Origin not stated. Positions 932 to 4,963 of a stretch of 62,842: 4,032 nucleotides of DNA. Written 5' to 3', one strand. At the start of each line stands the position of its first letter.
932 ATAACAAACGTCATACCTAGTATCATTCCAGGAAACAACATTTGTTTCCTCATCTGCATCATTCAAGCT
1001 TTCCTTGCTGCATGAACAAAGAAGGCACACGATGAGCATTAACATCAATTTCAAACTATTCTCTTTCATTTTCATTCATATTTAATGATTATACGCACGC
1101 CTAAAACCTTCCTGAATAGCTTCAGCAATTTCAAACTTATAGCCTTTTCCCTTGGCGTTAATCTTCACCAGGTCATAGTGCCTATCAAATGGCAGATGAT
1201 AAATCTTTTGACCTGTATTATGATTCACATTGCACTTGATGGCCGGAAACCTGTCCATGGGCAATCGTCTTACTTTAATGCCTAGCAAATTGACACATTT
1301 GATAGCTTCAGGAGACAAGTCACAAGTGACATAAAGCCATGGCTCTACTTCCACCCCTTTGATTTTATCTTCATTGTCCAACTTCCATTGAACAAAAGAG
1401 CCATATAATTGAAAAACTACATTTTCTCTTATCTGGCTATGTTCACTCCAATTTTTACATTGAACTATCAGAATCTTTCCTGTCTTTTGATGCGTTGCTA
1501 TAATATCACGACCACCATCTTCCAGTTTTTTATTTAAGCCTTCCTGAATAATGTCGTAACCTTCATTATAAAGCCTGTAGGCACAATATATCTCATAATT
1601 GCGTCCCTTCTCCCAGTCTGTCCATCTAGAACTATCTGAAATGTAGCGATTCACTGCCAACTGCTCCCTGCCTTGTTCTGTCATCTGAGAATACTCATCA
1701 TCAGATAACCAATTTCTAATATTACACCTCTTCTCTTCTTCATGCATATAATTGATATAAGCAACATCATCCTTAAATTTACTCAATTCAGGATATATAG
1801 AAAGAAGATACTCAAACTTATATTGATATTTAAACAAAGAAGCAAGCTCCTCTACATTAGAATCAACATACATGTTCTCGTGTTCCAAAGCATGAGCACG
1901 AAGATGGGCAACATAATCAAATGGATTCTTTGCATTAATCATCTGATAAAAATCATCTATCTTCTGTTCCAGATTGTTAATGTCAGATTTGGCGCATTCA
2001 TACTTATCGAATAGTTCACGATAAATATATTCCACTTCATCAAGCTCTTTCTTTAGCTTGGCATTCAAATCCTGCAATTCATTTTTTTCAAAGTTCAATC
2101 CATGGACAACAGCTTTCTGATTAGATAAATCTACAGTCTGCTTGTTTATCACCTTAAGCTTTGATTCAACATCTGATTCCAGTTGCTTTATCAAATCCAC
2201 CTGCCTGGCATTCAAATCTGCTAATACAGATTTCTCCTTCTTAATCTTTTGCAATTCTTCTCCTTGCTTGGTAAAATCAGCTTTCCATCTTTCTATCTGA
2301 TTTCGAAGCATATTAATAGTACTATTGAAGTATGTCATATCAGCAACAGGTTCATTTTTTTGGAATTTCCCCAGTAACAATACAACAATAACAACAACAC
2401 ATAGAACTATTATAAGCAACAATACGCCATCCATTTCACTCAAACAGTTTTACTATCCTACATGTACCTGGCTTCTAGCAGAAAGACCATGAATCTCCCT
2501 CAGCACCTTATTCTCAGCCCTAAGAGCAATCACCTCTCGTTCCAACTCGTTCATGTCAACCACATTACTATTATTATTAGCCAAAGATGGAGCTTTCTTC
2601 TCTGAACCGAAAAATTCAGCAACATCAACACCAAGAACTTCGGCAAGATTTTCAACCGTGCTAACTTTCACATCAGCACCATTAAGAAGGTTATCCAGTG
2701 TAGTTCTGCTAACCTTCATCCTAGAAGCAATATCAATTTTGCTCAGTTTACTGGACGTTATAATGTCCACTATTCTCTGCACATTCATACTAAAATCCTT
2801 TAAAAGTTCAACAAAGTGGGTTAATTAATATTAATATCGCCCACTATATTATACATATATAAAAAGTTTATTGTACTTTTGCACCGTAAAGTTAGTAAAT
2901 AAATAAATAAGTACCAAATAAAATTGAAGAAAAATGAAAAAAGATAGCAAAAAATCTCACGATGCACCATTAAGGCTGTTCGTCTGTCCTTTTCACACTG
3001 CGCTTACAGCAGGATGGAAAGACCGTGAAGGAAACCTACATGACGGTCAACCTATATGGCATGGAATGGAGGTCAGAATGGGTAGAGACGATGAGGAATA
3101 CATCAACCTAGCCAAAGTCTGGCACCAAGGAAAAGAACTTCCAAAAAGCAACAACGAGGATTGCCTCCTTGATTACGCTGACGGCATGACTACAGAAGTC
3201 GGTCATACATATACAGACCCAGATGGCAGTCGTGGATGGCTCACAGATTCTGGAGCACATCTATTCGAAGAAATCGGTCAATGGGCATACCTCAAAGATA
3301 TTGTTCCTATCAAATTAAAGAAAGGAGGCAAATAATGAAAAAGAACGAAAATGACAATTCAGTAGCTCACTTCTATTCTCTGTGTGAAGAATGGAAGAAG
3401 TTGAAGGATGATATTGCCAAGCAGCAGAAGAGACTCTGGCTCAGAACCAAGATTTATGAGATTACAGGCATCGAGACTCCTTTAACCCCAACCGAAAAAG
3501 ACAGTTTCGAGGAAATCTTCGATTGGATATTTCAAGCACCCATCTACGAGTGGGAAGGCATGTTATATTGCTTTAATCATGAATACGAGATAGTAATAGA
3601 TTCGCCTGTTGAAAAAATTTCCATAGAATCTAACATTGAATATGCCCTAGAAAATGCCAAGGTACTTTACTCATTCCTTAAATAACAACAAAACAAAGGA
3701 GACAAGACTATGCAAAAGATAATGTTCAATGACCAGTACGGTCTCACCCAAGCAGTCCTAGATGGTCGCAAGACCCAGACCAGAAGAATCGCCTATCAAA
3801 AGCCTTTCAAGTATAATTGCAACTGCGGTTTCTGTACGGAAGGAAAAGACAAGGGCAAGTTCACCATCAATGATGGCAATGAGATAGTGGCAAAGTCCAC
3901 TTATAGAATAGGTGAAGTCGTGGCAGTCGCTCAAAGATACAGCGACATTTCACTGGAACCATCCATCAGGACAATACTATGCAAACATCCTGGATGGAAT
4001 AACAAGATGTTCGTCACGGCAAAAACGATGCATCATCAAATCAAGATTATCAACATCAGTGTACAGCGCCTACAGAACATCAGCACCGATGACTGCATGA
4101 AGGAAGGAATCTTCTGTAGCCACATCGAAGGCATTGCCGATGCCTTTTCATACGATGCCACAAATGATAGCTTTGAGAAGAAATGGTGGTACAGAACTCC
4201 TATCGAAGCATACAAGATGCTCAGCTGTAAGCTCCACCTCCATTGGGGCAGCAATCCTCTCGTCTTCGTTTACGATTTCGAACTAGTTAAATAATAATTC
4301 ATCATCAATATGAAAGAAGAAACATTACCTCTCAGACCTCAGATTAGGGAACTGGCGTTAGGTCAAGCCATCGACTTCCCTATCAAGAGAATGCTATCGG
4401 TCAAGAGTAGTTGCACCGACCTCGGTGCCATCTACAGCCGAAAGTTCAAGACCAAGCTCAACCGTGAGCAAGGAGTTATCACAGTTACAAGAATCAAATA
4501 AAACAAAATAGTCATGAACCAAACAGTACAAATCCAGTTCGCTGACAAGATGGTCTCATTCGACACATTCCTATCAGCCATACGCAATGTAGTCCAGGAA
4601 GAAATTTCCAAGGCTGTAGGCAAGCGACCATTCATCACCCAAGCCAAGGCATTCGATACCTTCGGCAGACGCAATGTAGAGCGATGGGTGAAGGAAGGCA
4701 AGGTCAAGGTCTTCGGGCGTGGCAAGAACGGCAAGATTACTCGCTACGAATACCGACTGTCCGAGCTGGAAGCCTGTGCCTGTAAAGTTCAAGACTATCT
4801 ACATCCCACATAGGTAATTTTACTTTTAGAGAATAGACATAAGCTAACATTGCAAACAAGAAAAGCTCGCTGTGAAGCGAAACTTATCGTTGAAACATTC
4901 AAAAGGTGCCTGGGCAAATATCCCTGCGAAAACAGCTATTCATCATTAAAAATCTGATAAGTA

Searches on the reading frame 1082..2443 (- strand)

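Call 12: search_protein_families(library=pfam, proteins=[window:1082-2443:-], max_evalue=0.01)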
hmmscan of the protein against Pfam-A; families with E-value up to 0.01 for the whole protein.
window:1082-2443:- (453 aa): 3 families
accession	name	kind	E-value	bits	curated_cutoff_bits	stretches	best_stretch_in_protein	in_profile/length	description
PF04471.18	Mrr_cat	-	1.8e-06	28.5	21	1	280-351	6-74/115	Restriction endonuclease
PF13156.12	Mrr_cat_2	-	1.4e-05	25.4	22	1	305-398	25-109/127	Restriction endonuclease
PF10241.14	KxDL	-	0.00024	21.8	27.2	1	106-177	15-86/86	Uncharacterized conserved protein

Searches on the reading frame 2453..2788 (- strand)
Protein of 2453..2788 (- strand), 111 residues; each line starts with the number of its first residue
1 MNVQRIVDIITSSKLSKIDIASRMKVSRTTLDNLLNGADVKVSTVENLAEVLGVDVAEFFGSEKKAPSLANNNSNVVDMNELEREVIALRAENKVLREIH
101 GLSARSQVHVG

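Call 12: search_protein_families(library=pfam, proteins=[window:2453-2788:-], max_evalue=0.01)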
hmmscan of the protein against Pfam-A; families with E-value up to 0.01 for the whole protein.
window:2453-2788:- (111 aa): 4 families
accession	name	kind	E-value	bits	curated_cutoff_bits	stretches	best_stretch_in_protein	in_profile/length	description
PF01381.28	HTH_3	-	5.8e-07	29.9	23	1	13-59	8-55/55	Helix-turn-helix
PF13560.12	HTH_31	-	1.9e-06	28.5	27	1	14-58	14-60/64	Helix-turn-helix domain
PF13443.12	HTH_26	-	2.4e-05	24.9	22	1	13-62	9-60/63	Cro/C1-type HTH DNA-binding domain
PF12844.13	HTH_19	-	0.0024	18.2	30.2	1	14-55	12-54/64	Helix-turn-helix domain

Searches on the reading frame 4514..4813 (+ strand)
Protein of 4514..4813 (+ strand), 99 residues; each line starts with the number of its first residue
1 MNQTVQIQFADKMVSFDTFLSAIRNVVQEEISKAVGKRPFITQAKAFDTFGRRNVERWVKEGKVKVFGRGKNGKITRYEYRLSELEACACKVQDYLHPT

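Call 9: search_protein_families(library=pfam, proteins=[window:4514-4813:+], max_evalue=0.01)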
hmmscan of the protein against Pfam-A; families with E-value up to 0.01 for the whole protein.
window:4514-4813:+ (99 aa): 0 families

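Call 20: search_protein_families(library=phrogs, proteins=[window:4514-4813:+], max_evalue=0.01)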
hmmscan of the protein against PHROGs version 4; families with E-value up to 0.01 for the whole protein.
window:4514-4813:+ (99 aa): 1 family
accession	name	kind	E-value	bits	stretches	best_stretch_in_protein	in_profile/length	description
phrog_17289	-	unknown function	0.0039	18.5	1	35-80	30-74/94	-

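Call 56: search_protein_families(library=ncbifam, proteins=[window:4514-4813:+], max_evalue=0.1)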
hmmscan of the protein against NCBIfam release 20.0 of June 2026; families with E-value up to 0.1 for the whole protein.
window:4514-4813:+ (99 aa): 0 families

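Call 78: search_solved_structures(query=window:4514-4813:+, max_evalue=10)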
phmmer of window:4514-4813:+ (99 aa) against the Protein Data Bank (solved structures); distinct sequences matched with E-value up to 10: 3.
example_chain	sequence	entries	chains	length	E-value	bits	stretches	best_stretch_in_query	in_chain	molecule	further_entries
9n9g_1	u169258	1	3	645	0.057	17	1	26-77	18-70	Kinetochore protein NDC80 homolog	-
1hpb_P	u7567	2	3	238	0.21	15.2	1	6-69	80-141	HISTIDINE-BINDING PROTEIN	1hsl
2m8c_A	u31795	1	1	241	0.29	14.8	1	6-69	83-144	Cationic amino acid ABC transporter, periplasmic binding protein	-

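Call 86: predict_structure(protein=window:4514-4813:+)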
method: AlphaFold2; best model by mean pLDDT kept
length: 99 residues; sequences in the alignment: 1
mean_pLDDT: 66.8   pTM: 0.50
mean pLDDT of the five models: 66.8, 56.8, 54.8, 52.5, 49.2
residues with pLDDT >= 90: 0; 70-90: 52; 50-70: 34; < 50: 13
segments of 3 or more residues with pLDDT < 50: 1-3, 90-99
pLDDT, mean of each block of 10 residues (from residue 1): 60 74 74 62 69 78 73 72 65 38
secondary structure, 60 per line:
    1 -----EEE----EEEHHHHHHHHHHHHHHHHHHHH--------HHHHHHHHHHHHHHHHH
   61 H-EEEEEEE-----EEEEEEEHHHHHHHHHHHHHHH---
elements in order: E6-8 E13-15 H16-35 H44-61 E63-69 E75-81 H82-96

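Call 89: fold_search(model_id=the predicted structure, library=pdb)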
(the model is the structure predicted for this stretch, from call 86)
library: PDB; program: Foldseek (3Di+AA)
matches with E <= 10: 624; with E <= 0.001: 0
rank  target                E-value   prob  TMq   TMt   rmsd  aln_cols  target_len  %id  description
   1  3r0a_A                2.0e-02  0.44  0.24  0.21  12.6       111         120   14  Possible transcriptional regulator from Methanosarcina mazei Go1 (gi 21227196) (released 2011-03-23)
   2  5oow_B                2.1e-02  0.99  0.58  0.35  10.0       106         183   13  Crystal structure of lobe II from the nucleotide binding domain of DnaK in complex with AMPPCP (released 2018-04-25)
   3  3gl1_A                4.0e-02  0.99  0.59  0.18   7.6        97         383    9  Crystal structure of ATPase domain of Ssb1 chaperone, a member of the HSP70 family, from Saccharomyces cerevisiae (released 2009-03-24)
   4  3r0a_B                5.4e-02  0.30  0.24  0.21  12.7       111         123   14  Possible transcriptional regulator from Methanosarcina mazei Go1 (gi 21227196) (released 2011-03-23)
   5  5evz_B                6.6e-02  0.98  0.54  0.17   5.0        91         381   12  Crystal structure of human GRP78 (70kDa heat shock protein 5 / BIP) ATPase domain in complex with ADP and inorganic ph (released 2016-06-15)
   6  5oow_A                6.6e-02  0.97  0.58  0.35   9.7       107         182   11  Crystal structure of lobe II from the nucleotide binding domain of DnaK in complex with AMPPCP (released 2018-04-25)
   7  5exw_B                8.4e-02  0.97  0.54  0.17   5.0        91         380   12  Crystal structure of human GRP78 (70kDa heat shock protein 5 / BIP) ATPase domain in complex with 7-deaza-ATP (released 2016-06-15)
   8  1dkg_D                9.0e-02  0.97  0.56  0.17   4.6        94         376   16  CRYSTAL STRUCTURE OF THE NUCLEOTIDE EXCHANGE FACTOR GRPE BOUND TO THE ATPASE DOMAIN OF THE MOLECULAR CHAPERONE DNAK (released 1997-08-20)
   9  5bpn                  9.6e-02  0.98  0.61  0.19   9.0       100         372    9  Crystal structure of nucleotide-free human Hsp70 NBD double mutant E268Q+R272K. (released 2016-09-14)
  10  5mks                  9.6e-02  0.98  0.58  0.18   4.7        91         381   12  HSP72-NBD bound to compound TCI 8 - Tyr15 in down-conformation (released 2017-03-01)
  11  4j8f                  1.0e-01  0.99  0.60  0.13   3.8        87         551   10  Crystal structure of a fusion protein containing the NBD of Hsp70 and the middle domain of Hip (released 2013-07-03)
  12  5fpd_B                1.0e-01  0.98  0.59  0.18   4.2        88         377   10  Structure of heat shock-related 70kDA protein 2 with small-molecule ligand pyrazine-2-carboxamide (AT513) in an altern (released 2015-12-16)
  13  3elk_B                1.0e-01  0.28  0.23  0.22  10.9        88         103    8  Crystal structure of putative transcriptional regulator TA0346 from Thermoplasma acidophilum (released 2008-09-30)
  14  1xqs_C                1.1e-01  0.98  0.60  0.39   9.1       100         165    9  Crystal structure of the HspBP1 core domain complexed with the fragment of Hsp70 ATPase domain (released 2005-03-01)
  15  2qwn_A                1.2e-01  0.98  0.59  0.18   4.2        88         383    9  Crystal structure of disulfide-bond-crosslinked complex of bovine hsc70 (1-386aa)R171C and bovine Auxilin (810-910aa)D (released 2007-12-18)
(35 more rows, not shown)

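Call 99: search_protein_families(library=pfam, proteins=[window:4514-4813:+], max_evalue=10)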
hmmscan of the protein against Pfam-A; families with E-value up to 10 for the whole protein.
window:4514-4813:+ (99 aa): 2 families
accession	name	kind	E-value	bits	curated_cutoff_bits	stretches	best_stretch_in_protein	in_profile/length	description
PF12471.13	GTP_CH_N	-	0.094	12.9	25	1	10-68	93-149/193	GTP cyclohydrolase N terminal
PF01479.30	S4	-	0.15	12.3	22.8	1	52-81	16-41/48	S4 domain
